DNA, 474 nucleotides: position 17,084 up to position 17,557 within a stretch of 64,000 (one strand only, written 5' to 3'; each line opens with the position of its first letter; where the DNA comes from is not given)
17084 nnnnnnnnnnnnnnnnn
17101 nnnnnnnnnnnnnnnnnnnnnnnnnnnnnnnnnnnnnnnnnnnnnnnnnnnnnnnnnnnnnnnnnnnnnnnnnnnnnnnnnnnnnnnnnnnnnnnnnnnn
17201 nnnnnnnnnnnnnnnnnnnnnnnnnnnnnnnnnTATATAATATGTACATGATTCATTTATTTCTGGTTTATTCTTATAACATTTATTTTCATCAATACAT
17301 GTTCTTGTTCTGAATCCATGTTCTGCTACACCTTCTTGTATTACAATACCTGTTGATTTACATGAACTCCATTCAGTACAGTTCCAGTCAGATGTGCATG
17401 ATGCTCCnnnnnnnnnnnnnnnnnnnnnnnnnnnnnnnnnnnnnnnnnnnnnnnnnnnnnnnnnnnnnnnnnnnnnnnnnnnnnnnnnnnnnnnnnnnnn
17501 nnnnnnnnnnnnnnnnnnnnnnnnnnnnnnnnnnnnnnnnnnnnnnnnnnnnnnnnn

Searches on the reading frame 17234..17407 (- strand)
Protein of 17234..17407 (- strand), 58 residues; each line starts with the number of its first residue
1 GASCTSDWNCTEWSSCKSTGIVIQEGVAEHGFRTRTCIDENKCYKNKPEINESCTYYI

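Call 9: search_protein_families(library=pfam, proteins=[window:17234-17407:-], max_evalue=10)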
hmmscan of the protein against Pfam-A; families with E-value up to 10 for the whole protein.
seq(58 aa): 1 family
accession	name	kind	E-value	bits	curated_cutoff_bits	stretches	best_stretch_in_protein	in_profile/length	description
PF01683.23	EB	-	1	9.9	24.3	1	1-18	19-36/52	EB module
